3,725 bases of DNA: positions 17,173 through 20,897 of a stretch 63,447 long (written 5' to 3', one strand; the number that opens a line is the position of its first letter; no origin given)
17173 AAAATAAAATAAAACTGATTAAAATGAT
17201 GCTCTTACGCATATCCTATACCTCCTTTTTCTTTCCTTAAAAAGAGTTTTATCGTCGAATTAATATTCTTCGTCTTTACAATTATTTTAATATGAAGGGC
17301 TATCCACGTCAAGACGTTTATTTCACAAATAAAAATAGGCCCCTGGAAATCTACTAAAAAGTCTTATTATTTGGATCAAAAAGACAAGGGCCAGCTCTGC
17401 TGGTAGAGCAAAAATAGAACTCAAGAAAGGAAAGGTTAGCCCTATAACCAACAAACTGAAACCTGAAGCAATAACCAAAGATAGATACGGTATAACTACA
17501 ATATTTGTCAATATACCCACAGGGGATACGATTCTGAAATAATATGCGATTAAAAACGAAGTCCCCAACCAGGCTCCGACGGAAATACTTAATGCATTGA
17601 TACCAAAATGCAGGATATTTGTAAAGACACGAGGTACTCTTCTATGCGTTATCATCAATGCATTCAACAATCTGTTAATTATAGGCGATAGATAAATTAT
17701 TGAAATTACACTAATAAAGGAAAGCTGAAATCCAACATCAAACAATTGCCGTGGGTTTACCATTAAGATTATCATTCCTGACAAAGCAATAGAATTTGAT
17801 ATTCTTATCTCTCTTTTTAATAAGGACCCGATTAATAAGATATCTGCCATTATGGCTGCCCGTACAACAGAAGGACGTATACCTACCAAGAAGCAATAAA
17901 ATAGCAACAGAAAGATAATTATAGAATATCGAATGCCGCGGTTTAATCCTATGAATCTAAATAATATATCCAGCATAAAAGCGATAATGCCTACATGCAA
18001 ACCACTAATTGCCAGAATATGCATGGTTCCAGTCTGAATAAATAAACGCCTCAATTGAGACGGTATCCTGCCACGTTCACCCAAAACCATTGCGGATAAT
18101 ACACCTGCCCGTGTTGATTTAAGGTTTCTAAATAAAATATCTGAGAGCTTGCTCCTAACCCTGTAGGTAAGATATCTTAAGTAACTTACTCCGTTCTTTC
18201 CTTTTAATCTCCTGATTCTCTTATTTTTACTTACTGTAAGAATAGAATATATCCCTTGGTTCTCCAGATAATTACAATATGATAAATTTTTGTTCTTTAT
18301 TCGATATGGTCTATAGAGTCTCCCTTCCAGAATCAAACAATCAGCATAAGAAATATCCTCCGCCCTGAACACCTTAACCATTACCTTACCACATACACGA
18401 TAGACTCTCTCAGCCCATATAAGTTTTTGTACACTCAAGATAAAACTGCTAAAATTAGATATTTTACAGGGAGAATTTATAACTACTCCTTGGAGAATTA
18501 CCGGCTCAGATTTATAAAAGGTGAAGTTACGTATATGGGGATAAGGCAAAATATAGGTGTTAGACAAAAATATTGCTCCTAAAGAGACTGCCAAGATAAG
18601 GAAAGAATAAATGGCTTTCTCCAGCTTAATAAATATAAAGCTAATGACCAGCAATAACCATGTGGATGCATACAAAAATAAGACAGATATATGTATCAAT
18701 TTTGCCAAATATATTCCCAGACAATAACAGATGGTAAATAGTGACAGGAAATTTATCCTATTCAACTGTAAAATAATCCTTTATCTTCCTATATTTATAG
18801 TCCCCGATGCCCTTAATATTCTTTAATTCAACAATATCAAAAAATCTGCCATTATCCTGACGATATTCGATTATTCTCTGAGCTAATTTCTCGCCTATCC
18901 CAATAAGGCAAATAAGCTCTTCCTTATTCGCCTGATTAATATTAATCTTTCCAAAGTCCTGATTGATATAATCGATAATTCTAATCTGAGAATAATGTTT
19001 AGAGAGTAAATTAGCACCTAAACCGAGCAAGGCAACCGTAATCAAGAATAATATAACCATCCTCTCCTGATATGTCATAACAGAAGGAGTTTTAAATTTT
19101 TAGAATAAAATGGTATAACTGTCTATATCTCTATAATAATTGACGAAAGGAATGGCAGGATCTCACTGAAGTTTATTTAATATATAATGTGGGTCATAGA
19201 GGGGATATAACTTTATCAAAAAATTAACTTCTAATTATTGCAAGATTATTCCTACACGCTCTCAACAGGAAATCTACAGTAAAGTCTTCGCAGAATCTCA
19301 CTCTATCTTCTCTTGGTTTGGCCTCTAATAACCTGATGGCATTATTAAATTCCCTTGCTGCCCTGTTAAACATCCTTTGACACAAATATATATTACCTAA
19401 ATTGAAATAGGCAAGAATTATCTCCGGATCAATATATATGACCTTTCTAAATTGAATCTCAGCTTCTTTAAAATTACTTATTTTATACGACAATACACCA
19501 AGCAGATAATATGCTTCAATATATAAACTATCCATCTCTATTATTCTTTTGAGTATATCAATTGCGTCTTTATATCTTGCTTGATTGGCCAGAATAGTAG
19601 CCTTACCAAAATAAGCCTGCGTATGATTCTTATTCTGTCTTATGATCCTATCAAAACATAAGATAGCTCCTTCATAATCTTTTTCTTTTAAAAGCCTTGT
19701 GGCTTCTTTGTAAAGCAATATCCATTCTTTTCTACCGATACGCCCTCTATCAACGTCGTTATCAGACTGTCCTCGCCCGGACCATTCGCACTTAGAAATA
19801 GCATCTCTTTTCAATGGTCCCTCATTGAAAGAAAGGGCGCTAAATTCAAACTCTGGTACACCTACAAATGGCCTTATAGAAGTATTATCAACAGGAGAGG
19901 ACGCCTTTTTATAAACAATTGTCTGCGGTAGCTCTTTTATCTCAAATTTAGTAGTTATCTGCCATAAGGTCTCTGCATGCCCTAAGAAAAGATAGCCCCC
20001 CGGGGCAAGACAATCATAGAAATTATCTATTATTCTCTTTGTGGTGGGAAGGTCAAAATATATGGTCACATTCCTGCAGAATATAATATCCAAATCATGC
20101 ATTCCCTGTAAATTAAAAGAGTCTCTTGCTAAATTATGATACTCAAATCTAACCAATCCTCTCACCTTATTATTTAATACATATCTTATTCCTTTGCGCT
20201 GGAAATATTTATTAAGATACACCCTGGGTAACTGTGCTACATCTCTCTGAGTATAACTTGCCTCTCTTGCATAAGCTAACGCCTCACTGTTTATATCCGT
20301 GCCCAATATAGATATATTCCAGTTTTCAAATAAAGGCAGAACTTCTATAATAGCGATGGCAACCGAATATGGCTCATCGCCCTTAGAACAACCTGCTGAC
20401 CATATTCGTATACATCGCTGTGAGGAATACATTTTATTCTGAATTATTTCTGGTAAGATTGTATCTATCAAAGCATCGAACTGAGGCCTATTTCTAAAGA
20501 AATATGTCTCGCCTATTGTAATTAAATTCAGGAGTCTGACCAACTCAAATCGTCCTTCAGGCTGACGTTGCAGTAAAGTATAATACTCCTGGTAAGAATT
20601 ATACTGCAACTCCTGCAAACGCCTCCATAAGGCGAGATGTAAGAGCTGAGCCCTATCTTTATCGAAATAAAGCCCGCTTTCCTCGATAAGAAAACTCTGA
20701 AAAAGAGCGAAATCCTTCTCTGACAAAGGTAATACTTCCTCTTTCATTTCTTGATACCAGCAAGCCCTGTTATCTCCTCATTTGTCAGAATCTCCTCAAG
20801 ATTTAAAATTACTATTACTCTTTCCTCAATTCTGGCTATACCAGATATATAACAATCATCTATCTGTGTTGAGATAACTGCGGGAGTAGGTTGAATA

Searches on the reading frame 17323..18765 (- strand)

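Call 56: search_protein_families(library=pfam, proteins=[window:17323-18765:-], max_evalue=0.00001)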
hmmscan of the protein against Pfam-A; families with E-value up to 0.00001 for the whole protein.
window:17323-18765:- (480 aa): 2 families
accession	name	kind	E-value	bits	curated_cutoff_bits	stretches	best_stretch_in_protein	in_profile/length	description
PF03772.21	Competence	-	2.9e-56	191.2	23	1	226-479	1-244/270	Competence protein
PF13567.11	DUF4131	-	2.6e-14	53.7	31.6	1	28-183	7-164/165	Domain of unknown function (DUF4131)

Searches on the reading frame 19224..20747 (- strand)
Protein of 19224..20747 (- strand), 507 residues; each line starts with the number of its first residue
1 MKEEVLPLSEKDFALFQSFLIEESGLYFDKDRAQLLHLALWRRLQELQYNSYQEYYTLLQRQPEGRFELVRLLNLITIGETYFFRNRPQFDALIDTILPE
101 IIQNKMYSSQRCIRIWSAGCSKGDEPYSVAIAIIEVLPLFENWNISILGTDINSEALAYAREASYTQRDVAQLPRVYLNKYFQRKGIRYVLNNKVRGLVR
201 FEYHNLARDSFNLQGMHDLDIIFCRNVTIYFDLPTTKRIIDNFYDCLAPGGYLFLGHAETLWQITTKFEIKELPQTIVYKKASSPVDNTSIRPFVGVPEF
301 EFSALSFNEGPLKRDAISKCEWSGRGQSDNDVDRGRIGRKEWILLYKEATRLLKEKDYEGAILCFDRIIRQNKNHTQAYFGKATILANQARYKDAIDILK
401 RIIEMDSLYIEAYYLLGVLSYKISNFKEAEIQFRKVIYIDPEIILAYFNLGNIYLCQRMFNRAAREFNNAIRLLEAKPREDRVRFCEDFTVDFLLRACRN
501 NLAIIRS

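Call 56: search_protein_families(library=pfam, proteins=[window:19224-20747:-], max_evalue=0.00001)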
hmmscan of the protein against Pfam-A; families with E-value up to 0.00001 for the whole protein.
window:19224-20747:- (507 aa): 12 families
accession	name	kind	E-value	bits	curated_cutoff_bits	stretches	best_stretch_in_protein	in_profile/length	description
PF01739.24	CheR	-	5.3e-56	189.6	27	1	80-274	2-192/195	CheR methyltransferase, SAM binding domain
PF00515.34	TPR_1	-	1.3e-14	53.7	27.8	0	411-442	2-33/34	Tetratricopeptide repeat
PF07719.23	TPR_2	-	1.3e-14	53.5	27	0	445-473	2-30/34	Tetratricopeptide repeat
PF13431.12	TPR_17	-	1.4e-12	47.3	24.4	0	364-396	1-33/34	Tetratricopeptide repeat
PF13181.12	TPR_8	-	6.1e-10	38.9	25.7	0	411-442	2-33/34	Tetratricopeptide repeat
PF13432.12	TPR_16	-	6.8e-10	39.6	32.7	1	346-406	1-61/65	Tetratricopeptide repeat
PF14559.12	TPR_19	-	4.5e-09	37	25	1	352-409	1-58/68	Tetratricopeptide repeat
PF03705.20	CheR_N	-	5.1e-08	32.9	27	1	11-63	1-53/53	CheR methyltransferase, all-alpha domain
PF12895.13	ANAPC3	-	5.5e-08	33.4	27.2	1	356-433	3-79/82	Anaphase-promoting complex, cyclosome, subunit 3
PF13428.12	TPR_14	-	1.3e-07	32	23.5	0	378-418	3-43/44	Tetratricopeptide repeat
PF08242.18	Methyltransf_12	-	8.8e-06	26.8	30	0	143-253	19-98/98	Methyltransferase domain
PF13414.12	TPR_11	-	8.8e-06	25.8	26.8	0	427-455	11-39/42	TPR repeat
